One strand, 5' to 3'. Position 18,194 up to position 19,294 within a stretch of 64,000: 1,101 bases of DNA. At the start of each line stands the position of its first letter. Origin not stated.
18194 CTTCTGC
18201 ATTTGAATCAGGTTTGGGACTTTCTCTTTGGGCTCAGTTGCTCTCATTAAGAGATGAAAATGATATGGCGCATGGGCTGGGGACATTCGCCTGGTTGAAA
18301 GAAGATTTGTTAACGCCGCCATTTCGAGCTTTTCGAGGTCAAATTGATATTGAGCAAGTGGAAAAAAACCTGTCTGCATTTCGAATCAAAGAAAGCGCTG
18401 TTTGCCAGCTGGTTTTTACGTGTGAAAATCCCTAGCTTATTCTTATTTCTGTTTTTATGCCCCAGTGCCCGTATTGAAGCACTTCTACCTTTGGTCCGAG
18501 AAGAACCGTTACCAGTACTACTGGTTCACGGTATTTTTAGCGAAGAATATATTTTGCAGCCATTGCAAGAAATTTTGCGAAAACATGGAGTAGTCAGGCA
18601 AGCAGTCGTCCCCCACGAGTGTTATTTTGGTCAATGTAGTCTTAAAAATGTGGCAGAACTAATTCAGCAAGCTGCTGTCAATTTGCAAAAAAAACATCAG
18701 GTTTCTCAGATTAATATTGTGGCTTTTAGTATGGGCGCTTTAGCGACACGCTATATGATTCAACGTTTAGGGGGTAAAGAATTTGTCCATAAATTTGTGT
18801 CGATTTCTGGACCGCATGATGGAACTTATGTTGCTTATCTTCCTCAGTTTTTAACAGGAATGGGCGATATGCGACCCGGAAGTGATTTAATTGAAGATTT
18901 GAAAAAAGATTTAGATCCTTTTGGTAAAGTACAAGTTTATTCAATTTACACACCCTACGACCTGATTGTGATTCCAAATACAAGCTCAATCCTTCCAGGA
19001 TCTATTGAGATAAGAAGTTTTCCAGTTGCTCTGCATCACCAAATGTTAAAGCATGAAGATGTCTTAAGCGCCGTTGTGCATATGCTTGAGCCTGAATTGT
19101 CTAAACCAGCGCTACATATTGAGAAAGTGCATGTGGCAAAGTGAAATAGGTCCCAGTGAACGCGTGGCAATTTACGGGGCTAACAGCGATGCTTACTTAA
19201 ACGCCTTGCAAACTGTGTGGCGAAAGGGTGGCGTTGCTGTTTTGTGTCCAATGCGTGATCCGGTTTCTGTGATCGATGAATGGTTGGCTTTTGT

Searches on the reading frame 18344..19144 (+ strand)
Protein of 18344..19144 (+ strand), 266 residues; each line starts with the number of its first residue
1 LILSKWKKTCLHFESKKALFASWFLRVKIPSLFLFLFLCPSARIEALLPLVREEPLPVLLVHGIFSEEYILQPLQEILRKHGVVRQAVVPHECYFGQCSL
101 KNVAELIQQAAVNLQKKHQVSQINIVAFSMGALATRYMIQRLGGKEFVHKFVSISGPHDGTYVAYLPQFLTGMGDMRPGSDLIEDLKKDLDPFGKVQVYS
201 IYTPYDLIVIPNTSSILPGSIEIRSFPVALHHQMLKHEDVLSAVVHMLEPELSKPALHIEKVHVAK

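Call 26: search_protein_families(library=pfam, proteins=[window:18344-19144:+], max_evalue=0.00001)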
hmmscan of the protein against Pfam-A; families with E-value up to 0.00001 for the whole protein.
window:18344-19144:+ (266 aa): 5 families
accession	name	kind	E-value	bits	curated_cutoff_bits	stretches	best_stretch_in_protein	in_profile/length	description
PF02089.21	Palm_thioest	-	1.4e-12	48.3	26.8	1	57-163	1-115/254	Palmitoyl protein thioesterase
PF06028.17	DUF915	-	9.2e-08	32.2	22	1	99-167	81-152/255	Alpha/beta hydrolase of unknown function (DUF915)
PF05057.20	DUF676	-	1e-06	28.9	20.3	1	59-163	9-130/217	Putative serine esterase (DUF676)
PF24096.1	DUF7379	-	1.8e-06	28.4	33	1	59-164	2-118/191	Domain of unknown function (DUF7379)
PF01674.24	Lipase_2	-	3.5e-06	27.2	20.3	0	119-243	73-212/219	Lipase (class 2)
